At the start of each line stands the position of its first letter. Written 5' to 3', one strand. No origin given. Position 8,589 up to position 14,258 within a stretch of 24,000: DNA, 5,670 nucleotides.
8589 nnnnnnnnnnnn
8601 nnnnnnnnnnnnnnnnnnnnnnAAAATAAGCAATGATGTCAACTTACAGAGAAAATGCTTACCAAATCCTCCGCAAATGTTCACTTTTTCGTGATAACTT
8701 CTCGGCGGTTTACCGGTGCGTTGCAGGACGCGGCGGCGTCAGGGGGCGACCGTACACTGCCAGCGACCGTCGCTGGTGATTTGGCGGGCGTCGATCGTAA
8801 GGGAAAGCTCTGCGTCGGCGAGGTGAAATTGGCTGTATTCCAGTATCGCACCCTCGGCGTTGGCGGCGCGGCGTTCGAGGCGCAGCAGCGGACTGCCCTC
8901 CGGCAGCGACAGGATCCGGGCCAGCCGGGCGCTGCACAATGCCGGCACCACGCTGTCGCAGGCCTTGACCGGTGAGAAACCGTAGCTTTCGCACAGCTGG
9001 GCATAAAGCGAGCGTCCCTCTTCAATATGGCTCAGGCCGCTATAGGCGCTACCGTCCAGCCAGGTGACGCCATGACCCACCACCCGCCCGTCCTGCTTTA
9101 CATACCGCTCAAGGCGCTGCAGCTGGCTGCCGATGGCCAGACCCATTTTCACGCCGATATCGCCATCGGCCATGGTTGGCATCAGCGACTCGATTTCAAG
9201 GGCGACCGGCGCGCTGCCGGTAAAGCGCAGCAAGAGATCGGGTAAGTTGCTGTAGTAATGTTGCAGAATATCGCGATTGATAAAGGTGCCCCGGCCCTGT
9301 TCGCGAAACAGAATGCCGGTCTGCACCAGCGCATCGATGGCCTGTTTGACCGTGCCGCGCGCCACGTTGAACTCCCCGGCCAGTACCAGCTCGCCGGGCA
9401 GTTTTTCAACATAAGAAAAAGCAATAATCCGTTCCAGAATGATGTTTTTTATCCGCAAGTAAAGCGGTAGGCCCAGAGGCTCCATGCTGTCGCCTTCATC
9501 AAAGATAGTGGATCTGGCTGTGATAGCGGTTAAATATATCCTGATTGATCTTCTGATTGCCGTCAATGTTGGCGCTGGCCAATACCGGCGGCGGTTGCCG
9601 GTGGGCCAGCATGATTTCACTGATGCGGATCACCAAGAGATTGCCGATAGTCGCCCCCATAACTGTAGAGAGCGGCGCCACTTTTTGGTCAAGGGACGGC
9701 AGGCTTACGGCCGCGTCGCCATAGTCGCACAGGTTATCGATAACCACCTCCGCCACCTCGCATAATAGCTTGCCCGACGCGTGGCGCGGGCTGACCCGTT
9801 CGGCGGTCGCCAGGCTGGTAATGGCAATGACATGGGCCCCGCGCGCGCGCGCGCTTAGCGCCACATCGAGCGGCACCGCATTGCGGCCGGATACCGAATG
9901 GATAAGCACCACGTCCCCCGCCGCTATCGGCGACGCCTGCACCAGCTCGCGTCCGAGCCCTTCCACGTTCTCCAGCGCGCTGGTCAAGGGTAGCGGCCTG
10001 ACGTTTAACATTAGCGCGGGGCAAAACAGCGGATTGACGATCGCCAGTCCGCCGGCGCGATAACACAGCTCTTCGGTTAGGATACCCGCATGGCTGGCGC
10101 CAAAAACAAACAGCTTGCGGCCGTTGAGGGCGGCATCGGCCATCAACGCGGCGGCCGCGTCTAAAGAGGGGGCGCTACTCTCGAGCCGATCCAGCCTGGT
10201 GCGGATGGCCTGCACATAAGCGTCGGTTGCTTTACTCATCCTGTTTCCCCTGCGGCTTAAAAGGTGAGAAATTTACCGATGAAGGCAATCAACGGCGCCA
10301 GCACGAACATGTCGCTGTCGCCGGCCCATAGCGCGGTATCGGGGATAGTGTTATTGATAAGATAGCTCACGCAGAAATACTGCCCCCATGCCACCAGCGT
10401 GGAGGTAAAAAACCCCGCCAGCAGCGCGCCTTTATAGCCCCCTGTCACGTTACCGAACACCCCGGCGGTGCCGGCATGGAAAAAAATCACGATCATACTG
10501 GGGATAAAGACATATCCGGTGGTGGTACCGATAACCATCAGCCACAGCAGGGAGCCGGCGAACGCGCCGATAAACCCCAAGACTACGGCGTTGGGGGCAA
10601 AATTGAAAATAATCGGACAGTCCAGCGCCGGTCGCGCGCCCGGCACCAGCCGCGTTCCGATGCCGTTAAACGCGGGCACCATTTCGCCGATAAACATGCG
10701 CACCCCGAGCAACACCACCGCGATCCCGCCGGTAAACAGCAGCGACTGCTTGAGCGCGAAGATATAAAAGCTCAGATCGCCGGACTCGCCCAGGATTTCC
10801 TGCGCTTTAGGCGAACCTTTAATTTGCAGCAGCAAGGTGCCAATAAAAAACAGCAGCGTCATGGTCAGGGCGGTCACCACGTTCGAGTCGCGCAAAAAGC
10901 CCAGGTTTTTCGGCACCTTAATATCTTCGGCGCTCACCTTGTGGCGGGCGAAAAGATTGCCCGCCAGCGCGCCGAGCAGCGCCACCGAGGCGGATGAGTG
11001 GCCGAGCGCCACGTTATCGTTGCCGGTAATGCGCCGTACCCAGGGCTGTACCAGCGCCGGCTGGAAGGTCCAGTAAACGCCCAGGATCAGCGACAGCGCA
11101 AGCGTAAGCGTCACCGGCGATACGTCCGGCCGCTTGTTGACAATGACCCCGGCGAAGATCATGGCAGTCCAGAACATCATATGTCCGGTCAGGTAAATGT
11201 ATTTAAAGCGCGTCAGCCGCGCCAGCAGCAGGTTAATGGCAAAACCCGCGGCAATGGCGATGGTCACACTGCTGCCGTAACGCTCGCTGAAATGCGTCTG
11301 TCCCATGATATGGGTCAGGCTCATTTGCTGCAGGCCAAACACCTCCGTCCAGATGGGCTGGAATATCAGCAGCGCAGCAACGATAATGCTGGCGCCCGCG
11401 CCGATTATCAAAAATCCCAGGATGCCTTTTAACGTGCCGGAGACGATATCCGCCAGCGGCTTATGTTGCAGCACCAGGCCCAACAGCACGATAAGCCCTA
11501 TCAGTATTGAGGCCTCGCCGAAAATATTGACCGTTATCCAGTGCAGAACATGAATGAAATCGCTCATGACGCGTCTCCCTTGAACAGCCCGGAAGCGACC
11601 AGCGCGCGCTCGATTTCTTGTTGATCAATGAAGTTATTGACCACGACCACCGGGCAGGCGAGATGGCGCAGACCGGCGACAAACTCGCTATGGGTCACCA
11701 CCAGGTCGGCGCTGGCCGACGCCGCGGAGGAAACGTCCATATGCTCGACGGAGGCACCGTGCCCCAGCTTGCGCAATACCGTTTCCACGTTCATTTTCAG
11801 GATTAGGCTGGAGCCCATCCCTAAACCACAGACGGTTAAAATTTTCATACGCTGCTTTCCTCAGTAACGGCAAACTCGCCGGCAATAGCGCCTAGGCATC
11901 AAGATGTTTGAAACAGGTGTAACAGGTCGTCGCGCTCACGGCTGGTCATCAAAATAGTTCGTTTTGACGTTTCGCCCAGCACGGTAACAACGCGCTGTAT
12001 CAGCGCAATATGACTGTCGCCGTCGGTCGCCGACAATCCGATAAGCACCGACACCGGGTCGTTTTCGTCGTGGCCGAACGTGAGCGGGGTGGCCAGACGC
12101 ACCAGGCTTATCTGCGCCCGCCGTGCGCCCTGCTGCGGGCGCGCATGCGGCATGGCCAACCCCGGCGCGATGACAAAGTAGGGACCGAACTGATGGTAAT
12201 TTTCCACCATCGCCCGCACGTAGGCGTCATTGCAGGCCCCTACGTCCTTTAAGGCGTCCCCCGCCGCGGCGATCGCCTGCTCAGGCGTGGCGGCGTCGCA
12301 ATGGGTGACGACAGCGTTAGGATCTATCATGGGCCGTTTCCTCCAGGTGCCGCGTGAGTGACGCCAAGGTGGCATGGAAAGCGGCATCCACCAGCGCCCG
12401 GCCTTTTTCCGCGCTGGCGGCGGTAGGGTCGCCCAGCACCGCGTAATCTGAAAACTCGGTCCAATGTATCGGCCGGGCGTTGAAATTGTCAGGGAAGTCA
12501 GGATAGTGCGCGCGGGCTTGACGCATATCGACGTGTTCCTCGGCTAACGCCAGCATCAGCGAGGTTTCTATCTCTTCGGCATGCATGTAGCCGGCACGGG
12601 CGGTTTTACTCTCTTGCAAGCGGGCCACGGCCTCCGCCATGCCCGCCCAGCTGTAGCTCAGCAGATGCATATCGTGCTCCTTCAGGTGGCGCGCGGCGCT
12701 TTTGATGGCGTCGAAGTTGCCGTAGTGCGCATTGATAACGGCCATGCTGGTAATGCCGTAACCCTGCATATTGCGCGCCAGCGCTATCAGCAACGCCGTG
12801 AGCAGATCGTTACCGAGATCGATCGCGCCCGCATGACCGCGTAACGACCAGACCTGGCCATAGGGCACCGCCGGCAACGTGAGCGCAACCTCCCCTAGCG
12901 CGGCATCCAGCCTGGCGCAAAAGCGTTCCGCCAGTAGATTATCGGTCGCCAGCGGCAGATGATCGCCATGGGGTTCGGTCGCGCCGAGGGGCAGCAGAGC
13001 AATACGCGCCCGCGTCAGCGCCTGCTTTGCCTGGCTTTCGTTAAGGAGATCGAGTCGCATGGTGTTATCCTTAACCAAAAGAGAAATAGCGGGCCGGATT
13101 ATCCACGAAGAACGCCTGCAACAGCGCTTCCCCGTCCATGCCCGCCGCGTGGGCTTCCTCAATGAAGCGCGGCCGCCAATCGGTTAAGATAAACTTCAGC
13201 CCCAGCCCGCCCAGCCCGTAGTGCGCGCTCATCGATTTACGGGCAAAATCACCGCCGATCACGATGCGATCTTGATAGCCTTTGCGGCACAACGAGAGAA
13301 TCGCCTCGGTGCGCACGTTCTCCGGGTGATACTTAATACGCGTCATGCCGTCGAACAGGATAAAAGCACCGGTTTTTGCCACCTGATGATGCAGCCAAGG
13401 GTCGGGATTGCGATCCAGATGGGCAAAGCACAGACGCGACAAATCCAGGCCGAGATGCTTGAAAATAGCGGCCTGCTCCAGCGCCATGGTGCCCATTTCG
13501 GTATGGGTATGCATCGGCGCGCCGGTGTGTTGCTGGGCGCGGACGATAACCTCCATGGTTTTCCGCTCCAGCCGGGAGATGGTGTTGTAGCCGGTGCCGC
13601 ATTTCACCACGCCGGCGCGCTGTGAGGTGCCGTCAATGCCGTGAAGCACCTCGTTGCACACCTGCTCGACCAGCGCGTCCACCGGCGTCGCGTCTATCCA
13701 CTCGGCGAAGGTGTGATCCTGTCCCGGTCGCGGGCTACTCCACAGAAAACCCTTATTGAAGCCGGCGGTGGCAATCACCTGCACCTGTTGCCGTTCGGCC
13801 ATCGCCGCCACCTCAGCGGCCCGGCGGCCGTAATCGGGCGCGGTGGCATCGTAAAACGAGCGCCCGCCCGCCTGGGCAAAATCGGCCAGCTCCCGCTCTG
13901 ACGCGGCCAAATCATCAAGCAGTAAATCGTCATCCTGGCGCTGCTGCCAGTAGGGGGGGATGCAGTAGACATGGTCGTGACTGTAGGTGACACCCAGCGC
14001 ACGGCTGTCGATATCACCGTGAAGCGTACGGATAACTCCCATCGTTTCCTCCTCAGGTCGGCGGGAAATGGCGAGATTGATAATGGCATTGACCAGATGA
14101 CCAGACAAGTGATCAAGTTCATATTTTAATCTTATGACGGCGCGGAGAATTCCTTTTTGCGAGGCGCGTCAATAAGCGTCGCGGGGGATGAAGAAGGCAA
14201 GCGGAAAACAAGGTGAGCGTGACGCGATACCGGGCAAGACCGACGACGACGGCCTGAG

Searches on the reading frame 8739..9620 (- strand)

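Call 72: search_protein_families(library=pfam, proteins=[window:8739-9620:-], max_evalue=0.001)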
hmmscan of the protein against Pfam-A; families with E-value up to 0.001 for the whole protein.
window:8739-9620:- (293 aa): 2 families
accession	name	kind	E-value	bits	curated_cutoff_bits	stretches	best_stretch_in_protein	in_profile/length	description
PF07702.18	UTRA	-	1.1e-17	64.7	23.8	1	146-266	13-134/141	UTRA domain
PF00392.27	GntR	-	1.1e-11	44.6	27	1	53-114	1-64/64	Bacterial regulatory proteins, gntR family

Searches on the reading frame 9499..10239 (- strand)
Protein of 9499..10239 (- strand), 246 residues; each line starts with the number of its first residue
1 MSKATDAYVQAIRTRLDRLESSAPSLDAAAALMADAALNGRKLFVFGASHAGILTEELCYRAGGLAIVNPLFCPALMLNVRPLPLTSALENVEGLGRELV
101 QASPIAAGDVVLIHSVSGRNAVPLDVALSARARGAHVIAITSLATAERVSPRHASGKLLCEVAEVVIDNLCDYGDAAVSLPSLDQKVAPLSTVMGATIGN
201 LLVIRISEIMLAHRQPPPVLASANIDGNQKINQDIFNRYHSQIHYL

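Call 72: search_protein_families(library=pfam, proteins=[window:9499-10239:-], max_evalue=0.001)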
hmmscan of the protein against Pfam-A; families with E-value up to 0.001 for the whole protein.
window:9499-10239:- (246 aa): 2 families
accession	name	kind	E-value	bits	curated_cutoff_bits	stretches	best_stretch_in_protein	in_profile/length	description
PF13580.11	SIS_2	-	3.1e-38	131.3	27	1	8-142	2-138/138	SIS domain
PF01380.27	SIS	-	0.00067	19.9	25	0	102-144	48-90/131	SIS domain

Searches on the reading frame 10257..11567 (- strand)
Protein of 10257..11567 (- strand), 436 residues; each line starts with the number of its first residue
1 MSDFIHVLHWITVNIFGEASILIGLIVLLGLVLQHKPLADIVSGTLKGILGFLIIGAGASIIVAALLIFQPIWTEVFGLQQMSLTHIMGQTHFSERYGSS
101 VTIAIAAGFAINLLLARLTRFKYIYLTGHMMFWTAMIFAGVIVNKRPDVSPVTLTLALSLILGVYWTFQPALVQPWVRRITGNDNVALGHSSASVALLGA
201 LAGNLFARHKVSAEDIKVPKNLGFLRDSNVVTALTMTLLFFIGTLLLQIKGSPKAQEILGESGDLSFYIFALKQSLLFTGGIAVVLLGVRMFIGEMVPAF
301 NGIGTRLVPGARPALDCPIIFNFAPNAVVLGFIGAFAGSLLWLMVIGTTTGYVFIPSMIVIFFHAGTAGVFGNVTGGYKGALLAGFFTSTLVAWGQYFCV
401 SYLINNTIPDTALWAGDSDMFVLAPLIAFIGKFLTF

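Call 72: search_protein_families(library=pfam, proteins=[window:10257-11567:-], max_evalue=0.001)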
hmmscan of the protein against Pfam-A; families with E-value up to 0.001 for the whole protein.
window:10257-11567:- (436 aa): 1 family
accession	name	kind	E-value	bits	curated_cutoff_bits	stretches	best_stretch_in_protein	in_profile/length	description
PF03611.19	EIIC-GAT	-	7.8e-106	354.9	24.2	1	14-402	1-380/394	PTS system sugar-specific permease component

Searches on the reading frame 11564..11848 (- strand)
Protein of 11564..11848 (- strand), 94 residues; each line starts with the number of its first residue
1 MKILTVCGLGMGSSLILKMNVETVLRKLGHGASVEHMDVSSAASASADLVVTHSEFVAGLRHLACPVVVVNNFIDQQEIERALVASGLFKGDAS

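Call 72: search_protein_families(library=pfam, proteins=[window:11564-11848:-], max_evalue=0.001)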
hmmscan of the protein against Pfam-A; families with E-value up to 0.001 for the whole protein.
window:11564-11848:- (94 aa): 1 family
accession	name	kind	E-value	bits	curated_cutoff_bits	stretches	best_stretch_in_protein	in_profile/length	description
PF02302.22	PTS_IIB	-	1.5e-13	51.6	23.6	1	2-83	1-88/90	PTS system, Lactose/Cellobiose specific IIB subunit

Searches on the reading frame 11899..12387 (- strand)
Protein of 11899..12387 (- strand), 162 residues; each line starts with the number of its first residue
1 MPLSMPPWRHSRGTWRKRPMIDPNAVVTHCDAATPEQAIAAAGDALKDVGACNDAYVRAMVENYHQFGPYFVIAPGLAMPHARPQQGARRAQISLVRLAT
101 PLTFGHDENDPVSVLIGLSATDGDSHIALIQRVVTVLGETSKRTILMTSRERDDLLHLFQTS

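Call 72: search_protein_families(library=pfam, proteins=[window:11899-12387:-], max_evalue=0.001)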
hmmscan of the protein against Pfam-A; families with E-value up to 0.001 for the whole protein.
window:11899-12387:- (162 aa): 1 family
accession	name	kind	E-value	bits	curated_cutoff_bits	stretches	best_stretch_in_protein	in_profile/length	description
PF00359.27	PTS_EIIA_2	-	1.8e-24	86.8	27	1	21-160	3-142/144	Phosphoenolpyruvate-dependent sugar phosphotransferase system, EIIA 2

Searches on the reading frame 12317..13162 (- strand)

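Call 72: search_protein_families(library=pfam, proteins=[window:12317-13162:-], max_evalue=0.001)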
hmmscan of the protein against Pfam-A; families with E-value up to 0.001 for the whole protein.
window:12317-13162:- (281 aa): 1 family
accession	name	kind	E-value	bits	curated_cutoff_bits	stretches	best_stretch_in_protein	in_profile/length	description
PF02633.19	Creatininase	-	9.4e-59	199.1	31.3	1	40-266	3-235/238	Creatinine amidohydrolase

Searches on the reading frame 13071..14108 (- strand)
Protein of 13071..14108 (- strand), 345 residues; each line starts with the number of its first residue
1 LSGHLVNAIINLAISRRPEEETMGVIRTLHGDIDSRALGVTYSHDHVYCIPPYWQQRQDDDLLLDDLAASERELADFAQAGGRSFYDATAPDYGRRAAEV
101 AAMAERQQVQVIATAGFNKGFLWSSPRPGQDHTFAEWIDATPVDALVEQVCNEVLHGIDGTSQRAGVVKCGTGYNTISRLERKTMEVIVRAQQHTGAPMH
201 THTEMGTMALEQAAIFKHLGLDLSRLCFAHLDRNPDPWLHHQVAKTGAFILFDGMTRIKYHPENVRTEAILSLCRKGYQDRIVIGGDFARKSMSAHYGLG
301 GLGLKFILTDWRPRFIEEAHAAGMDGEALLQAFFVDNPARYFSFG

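Call 72: search_protein_families(library=pfam, proteins=[window:13071-14108:-], max_evalue=0.001)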
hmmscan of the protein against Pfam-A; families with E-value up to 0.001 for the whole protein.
window:13071-14108:- (345 aa): 1 family
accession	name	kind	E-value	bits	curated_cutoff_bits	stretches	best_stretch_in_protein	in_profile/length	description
PF02126.24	PTE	-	6.6e-47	160.8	22.4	1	33-342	1-297/298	Phosphotriesterase family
